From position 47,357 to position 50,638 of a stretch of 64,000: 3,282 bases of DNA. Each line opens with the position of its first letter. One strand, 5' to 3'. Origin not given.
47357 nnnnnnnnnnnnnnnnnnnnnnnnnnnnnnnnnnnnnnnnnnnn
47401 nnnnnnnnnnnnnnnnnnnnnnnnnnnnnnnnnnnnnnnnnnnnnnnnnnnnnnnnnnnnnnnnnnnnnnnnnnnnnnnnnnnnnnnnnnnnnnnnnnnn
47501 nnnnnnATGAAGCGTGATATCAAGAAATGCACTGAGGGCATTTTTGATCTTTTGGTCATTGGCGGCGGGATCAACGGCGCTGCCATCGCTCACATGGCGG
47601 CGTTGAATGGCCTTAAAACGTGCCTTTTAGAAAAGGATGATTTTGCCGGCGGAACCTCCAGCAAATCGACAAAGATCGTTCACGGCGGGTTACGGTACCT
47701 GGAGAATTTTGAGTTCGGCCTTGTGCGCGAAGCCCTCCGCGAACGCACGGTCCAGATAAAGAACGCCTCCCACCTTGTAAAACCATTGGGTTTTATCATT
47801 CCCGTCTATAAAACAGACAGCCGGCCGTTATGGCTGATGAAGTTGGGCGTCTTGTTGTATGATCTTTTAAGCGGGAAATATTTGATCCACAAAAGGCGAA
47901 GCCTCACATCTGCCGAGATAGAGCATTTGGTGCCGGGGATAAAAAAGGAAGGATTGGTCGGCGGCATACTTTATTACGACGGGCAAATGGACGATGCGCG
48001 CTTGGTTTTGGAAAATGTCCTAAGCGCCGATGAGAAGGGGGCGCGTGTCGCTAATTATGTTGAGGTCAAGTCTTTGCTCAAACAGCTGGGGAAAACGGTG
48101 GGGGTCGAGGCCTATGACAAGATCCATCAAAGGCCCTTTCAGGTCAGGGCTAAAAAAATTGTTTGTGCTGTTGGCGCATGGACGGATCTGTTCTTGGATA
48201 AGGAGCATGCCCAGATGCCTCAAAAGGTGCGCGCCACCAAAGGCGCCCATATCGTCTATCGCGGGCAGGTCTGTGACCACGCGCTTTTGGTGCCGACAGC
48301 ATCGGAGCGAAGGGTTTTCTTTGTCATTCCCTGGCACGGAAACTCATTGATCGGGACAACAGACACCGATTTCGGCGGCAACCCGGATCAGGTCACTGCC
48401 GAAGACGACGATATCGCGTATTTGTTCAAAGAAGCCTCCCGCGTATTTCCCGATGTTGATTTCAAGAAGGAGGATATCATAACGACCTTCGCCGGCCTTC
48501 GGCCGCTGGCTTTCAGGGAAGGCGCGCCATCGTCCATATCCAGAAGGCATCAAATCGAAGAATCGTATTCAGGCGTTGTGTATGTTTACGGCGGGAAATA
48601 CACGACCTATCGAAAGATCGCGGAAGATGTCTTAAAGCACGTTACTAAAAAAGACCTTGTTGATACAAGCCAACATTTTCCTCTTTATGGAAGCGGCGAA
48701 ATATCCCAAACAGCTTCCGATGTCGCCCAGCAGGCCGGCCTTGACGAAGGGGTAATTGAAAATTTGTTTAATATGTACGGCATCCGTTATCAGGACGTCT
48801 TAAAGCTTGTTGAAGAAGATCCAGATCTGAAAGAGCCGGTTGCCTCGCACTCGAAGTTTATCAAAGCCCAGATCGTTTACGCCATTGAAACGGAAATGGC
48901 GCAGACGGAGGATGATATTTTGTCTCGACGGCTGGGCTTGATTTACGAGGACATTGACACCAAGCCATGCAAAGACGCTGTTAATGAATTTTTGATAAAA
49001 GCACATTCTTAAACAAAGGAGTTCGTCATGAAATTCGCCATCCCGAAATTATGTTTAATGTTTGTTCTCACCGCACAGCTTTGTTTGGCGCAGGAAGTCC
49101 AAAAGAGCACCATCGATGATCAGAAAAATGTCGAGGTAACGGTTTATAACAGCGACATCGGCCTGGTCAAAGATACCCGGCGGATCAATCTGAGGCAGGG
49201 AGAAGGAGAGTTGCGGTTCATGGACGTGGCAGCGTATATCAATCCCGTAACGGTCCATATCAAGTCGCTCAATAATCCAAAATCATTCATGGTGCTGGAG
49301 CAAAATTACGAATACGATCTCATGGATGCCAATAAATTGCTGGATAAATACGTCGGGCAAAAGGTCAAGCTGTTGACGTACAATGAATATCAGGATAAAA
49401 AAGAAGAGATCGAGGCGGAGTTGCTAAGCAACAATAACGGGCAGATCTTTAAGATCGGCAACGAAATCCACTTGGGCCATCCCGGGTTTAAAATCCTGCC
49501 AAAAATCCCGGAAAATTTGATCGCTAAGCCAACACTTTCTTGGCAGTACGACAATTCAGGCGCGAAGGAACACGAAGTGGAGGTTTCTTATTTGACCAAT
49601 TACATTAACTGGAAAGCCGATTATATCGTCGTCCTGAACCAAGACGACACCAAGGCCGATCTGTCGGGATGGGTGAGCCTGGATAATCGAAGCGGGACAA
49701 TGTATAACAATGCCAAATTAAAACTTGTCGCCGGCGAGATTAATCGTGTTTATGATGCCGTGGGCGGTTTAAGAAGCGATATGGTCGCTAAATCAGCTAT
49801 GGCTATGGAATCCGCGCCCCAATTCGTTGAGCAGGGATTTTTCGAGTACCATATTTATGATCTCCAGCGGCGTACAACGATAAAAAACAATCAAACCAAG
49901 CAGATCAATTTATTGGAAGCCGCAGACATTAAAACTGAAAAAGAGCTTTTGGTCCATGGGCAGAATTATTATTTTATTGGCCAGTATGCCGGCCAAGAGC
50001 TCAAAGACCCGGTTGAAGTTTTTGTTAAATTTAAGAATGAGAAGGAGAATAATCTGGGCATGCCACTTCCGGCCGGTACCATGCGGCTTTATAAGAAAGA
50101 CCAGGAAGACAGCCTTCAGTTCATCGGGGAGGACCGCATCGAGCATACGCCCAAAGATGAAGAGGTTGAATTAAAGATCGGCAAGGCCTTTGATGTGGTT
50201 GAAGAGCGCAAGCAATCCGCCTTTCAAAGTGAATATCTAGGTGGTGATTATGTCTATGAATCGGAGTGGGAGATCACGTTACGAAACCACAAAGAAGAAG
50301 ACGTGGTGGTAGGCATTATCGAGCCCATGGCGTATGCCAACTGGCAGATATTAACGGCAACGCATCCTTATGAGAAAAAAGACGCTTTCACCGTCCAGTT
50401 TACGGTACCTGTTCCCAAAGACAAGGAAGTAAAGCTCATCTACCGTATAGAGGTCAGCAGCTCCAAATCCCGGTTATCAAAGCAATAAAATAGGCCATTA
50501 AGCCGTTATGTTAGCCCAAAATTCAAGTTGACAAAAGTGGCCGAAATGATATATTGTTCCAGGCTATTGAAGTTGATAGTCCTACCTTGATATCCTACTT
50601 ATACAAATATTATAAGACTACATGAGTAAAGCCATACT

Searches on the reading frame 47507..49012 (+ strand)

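Call 17: search_protein_families(library=pfam, proteins=[window:47507-49012:+], max_evalue=0.001)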
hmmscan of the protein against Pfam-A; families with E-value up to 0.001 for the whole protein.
window:47507-49012:+ (501 aa): 5 families
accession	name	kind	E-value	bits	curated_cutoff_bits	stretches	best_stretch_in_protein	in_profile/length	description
PF01266.30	DAO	-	5.5e-56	191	27.9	1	14-363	1-335/353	FAD dependent oxidoreductase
PF16901.10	DAO_C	-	6.9e-22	78.1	31.4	1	389-485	4-103/126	C-terminal domain of alpha-glycerophosphate oxidase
PF12831.13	FAD_oxidored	-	3.3e-08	33.7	27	1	14-79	1-67/416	FAD dependent oxidoreductase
PF00890.30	FAD_binding_2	-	5.9e-07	29.5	20.4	1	14-54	1-41/414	FAD binding domain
PF13450.12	NAD_binding_8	-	1.3e-05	25.8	21.9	1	17-55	1-39/68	NAD(P)-binding Rossmann-like domain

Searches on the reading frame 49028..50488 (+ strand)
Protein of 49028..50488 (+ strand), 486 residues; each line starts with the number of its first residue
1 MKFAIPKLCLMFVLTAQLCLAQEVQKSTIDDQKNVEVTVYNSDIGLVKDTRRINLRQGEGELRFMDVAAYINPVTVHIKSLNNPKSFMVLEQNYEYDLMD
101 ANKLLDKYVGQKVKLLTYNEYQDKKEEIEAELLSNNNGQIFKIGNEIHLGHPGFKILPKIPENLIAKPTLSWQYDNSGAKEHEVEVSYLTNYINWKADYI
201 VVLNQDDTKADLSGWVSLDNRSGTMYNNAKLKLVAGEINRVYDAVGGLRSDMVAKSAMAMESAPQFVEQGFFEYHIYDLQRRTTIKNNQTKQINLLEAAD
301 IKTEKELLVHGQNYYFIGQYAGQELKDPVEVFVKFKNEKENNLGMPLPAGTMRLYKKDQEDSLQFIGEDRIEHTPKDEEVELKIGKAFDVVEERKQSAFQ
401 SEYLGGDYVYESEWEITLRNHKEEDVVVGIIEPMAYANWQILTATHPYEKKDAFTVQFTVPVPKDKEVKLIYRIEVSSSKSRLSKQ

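Call 17: search_protein_families(library=pfam, proteins=[window:49028-50488:+], max_evalue=0.001)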
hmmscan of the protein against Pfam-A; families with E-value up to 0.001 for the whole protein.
window:49028-50488:+ (486 aa): 1 family
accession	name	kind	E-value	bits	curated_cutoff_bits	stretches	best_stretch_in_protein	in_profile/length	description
PF13598.12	DUF4139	-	8.5e-08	32.6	31.8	1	184-443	1-162/205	Domain of unknown function (DUF4139)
